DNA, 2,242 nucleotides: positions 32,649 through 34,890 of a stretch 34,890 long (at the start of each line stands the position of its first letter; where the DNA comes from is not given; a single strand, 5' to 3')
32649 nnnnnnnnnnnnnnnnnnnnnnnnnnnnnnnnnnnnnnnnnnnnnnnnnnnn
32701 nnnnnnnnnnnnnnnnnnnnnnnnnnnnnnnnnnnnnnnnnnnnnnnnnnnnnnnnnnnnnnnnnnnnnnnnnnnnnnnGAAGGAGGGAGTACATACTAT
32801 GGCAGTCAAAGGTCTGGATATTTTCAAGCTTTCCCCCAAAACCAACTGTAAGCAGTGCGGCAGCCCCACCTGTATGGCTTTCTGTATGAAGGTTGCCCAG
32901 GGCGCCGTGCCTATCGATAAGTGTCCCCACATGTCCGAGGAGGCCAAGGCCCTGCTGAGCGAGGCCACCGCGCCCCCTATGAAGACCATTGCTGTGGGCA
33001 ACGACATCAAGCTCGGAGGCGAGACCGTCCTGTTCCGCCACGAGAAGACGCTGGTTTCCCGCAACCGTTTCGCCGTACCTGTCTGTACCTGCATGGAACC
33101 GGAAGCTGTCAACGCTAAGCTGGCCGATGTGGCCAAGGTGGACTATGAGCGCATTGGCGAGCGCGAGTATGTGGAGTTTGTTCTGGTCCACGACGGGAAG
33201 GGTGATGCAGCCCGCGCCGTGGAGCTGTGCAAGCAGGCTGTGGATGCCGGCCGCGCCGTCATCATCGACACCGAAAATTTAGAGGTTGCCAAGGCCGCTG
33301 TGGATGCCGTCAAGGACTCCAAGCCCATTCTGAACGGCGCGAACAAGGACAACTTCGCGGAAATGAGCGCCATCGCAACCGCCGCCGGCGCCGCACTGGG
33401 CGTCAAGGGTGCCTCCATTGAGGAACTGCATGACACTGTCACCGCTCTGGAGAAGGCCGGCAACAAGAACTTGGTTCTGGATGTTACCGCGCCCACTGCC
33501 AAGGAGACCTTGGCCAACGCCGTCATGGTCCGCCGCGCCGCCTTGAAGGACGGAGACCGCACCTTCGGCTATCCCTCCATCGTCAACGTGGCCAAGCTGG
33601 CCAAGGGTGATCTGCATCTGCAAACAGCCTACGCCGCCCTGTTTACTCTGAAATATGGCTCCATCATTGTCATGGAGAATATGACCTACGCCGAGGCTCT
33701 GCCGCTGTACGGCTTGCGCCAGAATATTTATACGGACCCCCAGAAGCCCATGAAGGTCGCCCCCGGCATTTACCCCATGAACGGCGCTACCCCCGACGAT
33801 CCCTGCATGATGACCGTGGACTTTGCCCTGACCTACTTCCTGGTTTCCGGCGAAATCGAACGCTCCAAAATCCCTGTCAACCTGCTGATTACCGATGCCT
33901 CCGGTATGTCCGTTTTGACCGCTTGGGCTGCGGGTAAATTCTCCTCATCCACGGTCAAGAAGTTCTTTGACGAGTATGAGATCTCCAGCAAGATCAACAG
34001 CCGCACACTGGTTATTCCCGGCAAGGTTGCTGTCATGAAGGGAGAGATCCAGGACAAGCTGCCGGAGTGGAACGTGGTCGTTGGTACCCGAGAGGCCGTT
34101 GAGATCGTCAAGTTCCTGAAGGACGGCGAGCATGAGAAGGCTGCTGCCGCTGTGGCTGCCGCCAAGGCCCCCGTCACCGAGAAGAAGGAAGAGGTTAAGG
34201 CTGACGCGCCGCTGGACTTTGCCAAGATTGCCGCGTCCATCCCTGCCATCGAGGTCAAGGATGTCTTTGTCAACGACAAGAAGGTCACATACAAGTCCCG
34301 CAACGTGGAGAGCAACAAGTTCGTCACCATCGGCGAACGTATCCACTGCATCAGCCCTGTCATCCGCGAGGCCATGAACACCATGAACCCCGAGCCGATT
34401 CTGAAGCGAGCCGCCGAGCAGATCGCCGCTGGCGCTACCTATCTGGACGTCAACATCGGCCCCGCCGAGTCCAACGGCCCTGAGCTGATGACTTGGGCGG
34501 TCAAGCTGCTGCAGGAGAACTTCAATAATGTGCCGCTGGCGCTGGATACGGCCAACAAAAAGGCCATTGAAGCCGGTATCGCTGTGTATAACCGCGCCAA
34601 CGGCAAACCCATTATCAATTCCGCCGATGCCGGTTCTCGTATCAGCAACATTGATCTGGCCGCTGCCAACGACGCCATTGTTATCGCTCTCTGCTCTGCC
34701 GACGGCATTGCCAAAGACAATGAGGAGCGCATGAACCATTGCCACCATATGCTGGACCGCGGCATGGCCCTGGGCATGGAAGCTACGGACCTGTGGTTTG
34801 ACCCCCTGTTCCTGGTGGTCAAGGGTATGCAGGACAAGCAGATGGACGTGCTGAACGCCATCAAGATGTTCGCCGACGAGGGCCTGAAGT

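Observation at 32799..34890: ORF missing from the track: AcsC (CFeSP large subunit) fused in-frame to AcsE (methyltransferase)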

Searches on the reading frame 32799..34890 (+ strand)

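Call 4: search_protein_families(library=pfam, proteins=[window:32799-34890:+], max_evalue=0.001)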
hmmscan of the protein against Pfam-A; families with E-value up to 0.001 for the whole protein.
window:32799-34890:+ (697 aa): 3 families
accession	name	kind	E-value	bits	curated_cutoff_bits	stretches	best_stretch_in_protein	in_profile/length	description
PF03599.22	CdhD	-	9.1e-76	255.5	24.8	1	68-439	9-386/387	CO dehydrogenase/acetyl-CoA synthase delta subunit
PF00809.28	Pterin_bind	-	5.2e-15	56.2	25.5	1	526-691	16-192/244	Pterin binding enzyme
PF04060.18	FeS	-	7.7e-12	45.2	23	1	13-44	2-33/33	Putative Fe-S cluster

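Call 5: search_protein_families(library=ncbifam, proteins=[window:32799-34890:+], max_evalue=0.001)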
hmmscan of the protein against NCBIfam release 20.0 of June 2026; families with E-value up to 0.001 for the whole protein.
window:32799-34890:+ (697 aa): 9 families
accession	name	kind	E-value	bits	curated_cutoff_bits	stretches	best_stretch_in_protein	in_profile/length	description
NF003195.0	PRK04165.1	equivalog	1.4e-151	505.4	306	1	1-443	1-446/450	acetyl-CoA decarbonylase/synthase complex subunit gamma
NF040758.1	CODH_ACS_meth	exception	3.3e-101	338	370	1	506-697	2-193/261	carbon monoxide dehydrogenase/acetyl-CoA synthase methytransferase subunit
NF005719.0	PRK07535.1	domain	1.2e-35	123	259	1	508-691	1-183/268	methyltetrahydrofolate:corrinoid/iron-sulfur protein methyltransferase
TIGR02082.1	metH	equivalog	1.5e-16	59.2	1010.85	1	495-689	329-531/1182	methionine synthase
NF043039.1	HgcAB_like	equivalog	3.2e-09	36.8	285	1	317-449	13-144/350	HgcAB-like fusion protein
NF040863.1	HgcA_corrinoid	equivalog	6.5e-09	35.4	275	1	318-446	28-155/325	mercury methylation corrinoid protein HgcA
NF006446.0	PRK08764.1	equivalog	2e-05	24.5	220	1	10-55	14-60/139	Rnf electron transport complex subunit RnfB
TIGR01944.1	rnfB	subfamily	5.6e-05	22.8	68.7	1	9-57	41-88/190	RnfABCDGE type electron transport complex subunit B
NF005415.0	PRK06991.1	equivalog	0.00013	21.7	281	1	10-58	13-61/284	electron transport complex subunit RsxB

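Call 7: find_homologous_proteins(query=window:32799-34890:+, max_evalue=1e-10)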
Query window:32799-34890:+ (697 aa): 8000 proteins with E <= 1e-10 among 8000 candidates; the best 120 are listed.
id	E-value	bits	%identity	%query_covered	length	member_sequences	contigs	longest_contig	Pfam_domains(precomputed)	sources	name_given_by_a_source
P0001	0.0e+0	1443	93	100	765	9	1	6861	PF04060.19,PF00809.29,PF03599.23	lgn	-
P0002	0.0e+0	1339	88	100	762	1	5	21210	PF04060.19,PF00809.29,PF03599.23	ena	-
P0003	0.0e+0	1330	87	100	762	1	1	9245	PF04060.19,PF00809.29,PF03599.23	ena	-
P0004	0.0e+0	1330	87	100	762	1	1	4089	PF04060.19,PF00809.29,PF03599.23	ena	-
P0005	0.0e+0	1329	87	100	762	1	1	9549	PF04060.19,PF00809.29,PF03599.23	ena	-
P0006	0.0e+0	1322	86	100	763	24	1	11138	PF04060.19,PF00809.29,PF03599.23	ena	-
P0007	0.0e+0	1311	85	100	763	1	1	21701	PF04060.19,PF00809.29,PF03599.23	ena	-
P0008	0.0e+0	1311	85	100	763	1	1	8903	PF04060.19,PF00809.29,PF03599.23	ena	-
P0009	0.0e+0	1311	84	100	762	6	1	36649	PF04060.19,PF00809.29,PF03599.23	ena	-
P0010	0.0e+0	1311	85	100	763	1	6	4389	PF04060.19,PF00809.29,PF03599.23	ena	-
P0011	0.0e+0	1310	85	100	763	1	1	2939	PF04060.19,PF00809.29,PF03599.23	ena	-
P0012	0.0e+0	1308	85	100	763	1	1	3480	PF04060.19,PF00809.29,PF03599.23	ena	-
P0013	0.0e+0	1308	86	100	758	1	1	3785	PF04060.19,PF00809.29,PF03599.23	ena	-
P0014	0.0e+0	1308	85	100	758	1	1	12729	PF04060.19,PF00809.29,PF03599.23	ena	-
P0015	0.0e+0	1308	85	100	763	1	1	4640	PF04060.19,PF00809.29,PF03599.23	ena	-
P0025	0.0e+0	1304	84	100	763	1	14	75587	PF04060.19,PF00809.29,PF03599.23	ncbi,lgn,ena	-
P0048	0.0e+0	1302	84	100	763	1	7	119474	PF04060.19,PF00809.29,PF03599.23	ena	-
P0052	0.0e+0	1302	84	100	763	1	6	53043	PF04060.19,PF00809.29,PF03599.23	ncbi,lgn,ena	-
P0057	0.0e+0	1301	84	100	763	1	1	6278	PF04060.19,PF00809.29,PF03599.23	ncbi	-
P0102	0.0e+0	1278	84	100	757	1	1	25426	PF04060.19,PF00809.29,PF03599.23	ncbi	-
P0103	0.0e+0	1276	83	100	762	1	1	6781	PF04060.19,PF00809.29,PF03599.23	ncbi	-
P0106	0.0e+0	1274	84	100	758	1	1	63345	PF04060.19,PF00809.29,PF03599.23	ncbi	-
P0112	0.0e+0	1269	83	100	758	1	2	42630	PF04060.19,PF00809.29,PF03599.23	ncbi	-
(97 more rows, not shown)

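Call 9: list_cluster_members(proteins=[P0025, P0052, P0057, P0102, P0106, P0112, P0103, P0001])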
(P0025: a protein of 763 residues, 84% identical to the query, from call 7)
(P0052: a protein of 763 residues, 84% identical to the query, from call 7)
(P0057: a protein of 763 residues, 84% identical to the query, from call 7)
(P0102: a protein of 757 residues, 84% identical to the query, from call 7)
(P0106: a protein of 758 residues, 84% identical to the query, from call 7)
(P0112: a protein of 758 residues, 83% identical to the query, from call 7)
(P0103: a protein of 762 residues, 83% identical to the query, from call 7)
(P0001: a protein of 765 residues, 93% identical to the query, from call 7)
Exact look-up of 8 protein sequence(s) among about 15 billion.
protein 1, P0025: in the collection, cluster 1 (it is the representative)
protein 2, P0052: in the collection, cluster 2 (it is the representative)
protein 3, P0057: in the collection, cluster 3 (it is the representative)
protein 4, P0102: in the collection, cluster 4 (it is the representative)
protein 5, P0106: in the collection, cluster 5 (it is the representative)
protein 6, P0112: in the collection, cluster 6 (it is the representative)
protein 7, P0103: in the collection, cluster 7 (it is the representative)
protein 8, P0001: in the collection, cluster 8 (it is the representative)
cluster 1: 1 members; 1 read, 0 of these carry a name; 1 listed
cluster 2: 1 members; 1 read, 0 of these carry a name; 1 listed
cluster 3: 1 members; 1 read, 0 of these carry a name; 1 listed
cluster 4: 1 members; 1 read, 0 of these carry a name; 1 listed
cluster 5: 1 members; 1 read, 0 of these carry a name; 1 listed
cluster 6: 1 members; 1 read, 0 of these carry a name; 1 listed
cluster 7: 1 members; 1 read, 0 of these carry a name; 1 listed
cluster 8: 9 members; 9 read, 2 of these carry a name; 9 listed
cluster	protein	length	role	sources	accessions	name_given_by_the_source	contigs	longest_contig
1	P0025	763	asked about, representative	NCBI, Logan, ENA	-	-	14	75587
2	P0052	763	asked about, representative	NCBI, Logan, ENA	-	-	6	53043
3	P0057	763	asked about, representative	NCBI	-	-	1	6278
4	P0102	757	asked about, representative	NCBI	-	-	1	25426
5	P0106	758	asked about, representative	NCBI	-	-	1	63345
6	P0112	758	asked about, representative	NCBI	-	-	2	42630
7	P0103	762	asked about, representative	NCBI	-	-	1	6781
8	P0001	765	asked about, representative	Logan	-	-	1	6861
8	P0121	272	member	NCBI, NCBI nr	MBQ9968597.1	MAG: dihydropteroate synthase [Oscillospiraceae bacterium] | dihydropteroate synthase [Oscillospiraceae bacterium]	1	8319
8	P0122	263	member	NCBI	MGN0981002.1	MAG: carbon monoxide dehydrogenase/acetyl-CoA synthase methytransferase subunit ...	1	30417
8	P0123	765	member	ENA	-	-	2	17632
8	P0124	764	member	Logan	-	-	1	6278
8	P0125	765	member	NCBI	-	-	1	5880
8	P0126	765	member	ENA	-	-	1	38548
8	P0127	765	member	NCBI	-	-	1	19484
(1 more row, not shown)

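Call 10: find_encoding_contigs(protein=P0001, flank=10000, max_places=3)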
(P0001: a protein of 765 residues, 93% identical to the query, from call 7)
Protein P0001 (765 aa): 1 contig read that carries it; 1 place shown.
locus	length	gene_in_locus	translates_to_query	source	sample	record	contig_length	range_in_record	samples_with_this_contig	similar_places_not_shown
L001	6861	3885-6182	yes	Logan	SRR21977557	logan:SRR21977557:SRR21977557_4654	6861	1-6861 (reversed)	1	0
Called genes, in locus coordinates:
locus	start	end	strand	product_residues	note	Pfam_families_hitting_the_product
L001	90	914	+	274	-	PF01678:DAP_epimerase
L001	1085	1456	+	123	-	PF26551:DUF8180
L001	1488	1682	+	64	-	PF10133:CooT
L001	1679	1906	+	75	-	-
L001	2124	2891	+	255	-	PF01656:CbiA, PF01935:DUF87 (faint), PF02374:ArsA_ATPase (weak), PF10609:ParA (weak), PF13614:AAA_31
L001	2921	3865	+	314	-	PF03599:CdhD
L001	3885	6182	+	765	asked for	PF04060:FeS, PF03599:CdhD, PF00809:Pterin_bind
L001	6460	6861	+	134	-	?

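Call 12: find_related_loci(query=P0001, collection=genome_contigs, flank=10000)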
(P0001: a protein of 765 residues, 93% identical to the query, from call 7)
Query P0001 (765 aa) in genome_contigs; peptide patterns used: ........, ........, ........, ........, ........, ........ (x = any residue, [..] = any of these).
600 stretches matched a pattern (row limit reached: there are more); 575 encode a relative of the query (tblastn E <= 1e-3); the best 80 are kept; 80 distinct loci.
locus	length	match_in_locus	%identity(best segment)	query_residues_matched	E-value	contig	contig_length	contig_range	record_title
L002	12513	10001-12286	89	1-765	0e+0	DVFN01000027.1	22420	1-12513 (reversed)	MAG TPA_asm: Candidatus Avoscillospira stercorigallinarum isolate ChiSjej2B20-13462 ChiSjej2B20M5__C36677_L22420_SRR6323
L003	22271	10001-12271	83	1-764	0e+0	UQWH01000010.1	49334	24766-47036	uncultured Clostridiales bacterium isolate UMGS700 genome assembly, contig: NODE_371_length_49334_cov_59.406542, whole g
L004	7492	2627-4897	82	1-764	0e+0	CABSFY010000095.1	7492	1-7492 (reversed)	MAG TPA_asm: uncultured Clostridiales bacterium isolate MGYG-HGUT-02255 genome assembly, contig: GUT_GENOME139859_95, wh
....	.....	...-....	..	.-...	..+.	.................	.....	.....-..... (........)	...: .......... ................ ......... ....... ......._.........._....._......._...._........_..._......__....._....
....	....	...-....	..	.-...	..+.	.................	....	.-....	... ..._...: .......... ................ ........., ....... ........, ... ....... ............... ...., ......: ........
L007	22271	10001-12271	82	1-764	0e+0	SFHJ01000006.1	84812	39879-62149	MAG: Clostridiales bacterium isolate W1P1.016 Contig123, whole genome shotgun sequence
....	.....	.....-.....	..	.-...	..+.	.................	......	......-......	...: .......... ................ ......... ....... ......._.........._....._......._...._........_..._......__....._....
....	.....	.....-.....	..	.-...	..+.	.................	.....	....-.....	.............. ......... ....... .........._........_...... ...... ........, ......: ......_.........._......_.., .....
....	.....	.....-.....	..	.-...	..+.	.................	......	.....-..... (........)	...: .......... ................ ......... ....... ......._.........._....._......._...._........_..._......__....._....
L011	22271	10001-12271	80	1-764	0e+0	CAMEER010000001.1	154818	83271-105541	MAG: uncultured Clostridia bacterium isolate SRR11489746_bin.6_metaWRAP_v1.3_MAG genome assembly, contig: ERZ11466724.41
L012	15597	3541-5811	82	1-764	0e+0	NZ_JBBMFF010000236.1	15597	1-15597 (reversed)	Faecousia intestinalis strain CLA-AA-H192 CLAAAH192_contig_441_length_15597, whole genome shotgun sequence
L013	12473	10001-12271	82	1-764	0e+0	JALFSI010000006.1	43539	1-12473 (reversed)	MAG: Clostridiales bacterium isolate SUG967 k141_114209, whole genome shotgun sequence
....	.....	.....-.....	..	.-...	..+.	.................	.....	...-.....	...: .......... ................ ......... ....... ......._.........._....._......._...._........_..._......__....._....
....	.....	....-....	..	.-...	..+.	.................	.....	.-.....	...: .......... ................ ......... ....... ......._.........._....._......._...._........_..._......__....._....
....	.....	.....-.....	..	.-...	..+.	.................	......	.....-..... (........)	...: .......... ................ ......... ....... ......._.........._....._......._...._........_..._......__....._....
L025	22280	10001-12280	79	1-764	0e+0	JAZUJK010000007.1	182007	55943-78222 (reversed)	MAG: Acutalibacteraceae bacterium isolate T1900045256_TH20190026.MAGScoT_cleanbin_000002 SGB_5791_k141_167867, whole gen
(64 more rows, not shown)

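Call 13: find_encoding_contigs(protein=P0048, flank=10000, max_places=2)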
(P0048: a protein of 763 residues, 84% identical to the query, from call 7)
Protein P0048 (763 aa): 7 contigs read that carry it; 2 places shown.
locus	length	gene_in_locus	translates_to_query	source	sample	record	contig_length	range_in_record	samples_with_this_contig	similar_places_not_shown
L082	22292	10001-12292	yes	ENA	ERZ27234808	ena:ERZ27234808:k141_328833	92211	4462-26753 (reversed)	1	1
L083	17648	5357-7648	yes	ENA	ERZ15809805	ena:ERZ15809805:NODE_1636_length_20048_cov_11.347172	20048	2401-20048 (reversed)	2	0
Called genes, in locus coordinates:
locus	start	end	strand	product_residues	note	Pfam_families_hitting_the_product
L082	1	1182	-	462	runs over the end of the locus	PF02127:Peptidase_M18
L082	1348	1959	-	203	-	PF01121:CoaE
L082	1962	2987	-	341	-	PF01300:Sua5_yciO_yrdC, PF03481:Sua5_C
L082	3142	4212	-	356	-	PF03462:PCRF, PF00472:RF-1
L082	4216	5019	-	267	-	PF21302:Zn_ribbon_RlmA, PF13847:Methyltransf_31, PF08241:Methyltransf_11, PF08242:Methyltransf_12, PF13649:Methyltransf_25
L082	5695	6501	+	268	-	PF00149:Metallophos, PF12850:Metallophos_2 (weak)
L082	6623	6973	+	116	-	-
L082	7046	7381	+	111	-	-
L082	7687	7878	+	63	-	PF10133:CooT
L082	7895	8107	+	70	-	-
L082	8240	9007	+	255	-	PF00142:Fer4_NifH (faint), PF01656:CbiA, PF01935:DUF87 (faint), PF02374:ArsA_ATPase (weak), PF10609:ParA (faint), PF13614:AAA_31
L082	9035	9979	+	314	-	PF03599:CdhD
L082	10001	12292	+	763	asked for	PF04060:FeS, PF03599:CdhD, PF00809:Pterin_bind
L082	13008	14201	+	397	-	PF13433:Peripla_BP_5, PF13458:Peripla_BP_6, PF01094:ANF_receptor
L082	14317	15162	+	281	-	PF02653:BPD_transp_2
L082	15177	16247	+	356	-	PF02653:BPD_transp_2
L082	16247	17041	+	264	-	PF13476:AAA_23 (weak), PF00005:ABC_tran, PF13304:AAA_21 (faint), PF12399:BCA_ABC_TP_C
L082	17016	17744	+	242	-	PF00005:ABC_tran, PF13304:AAA_21 (faint)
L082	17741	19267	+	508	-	PF00370:FGGY_N, PF02782:FGGY_C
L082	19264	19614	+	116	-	PF07100:ASRT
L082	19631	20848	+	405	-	PF06134:RhaA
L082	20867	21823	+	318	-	PF00248:Aldo_ket_red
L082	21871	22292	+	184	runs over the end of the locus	PF14196:ATC_hydrolase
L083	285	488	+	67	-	-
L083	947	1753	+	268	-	PF00149:Metallophos, PF12850:Metallophos_2 (weak)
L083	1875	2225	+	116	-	-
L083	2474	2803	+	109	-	-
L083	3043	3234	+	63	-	PF10133:CooT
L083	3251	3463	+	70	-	-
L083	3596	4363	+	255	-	PF00142:Fer4_NifH (faint), PF01656:CbiA, PF01935:DUF87 (faint), PF02374:ArsA_ATPase (weak), PF10609:ParA (faint), PF13614:AAA_31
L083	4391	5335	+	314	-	PF03599:CdhD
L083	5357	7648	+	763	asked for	PF04060:FeS, PF03599:CdhD, PF00809:Pterin_bind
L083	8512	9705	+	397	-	PF13433:Peripla_BP_5, PF13458:Peripla_BP_6, PF01094:ANF_receptor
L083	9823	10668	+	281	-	PF02653:BPD_transp_2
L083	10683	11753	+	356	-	PF02653:BPD_transp_2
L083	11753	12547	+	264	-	PF13476:AAA_23 (faint), PF00005:ABC_tran, PF13304:AAA_21 (faint), PF12399:BCA_ABC_TP_C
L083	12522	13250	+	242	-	PF00005:ABC_tran, PF13304:AAA_21 (faint)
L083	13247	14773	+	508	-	PF00370:FGGY_N, PF02782:FGGY_C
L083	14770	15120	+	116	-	PF07100:ASRT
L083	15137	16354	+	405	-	PF06134:RhaA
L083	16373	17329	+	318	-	PF00248:Aldo_ket_red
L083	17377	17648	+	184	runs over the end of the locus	PF14196:ATC_hydrolase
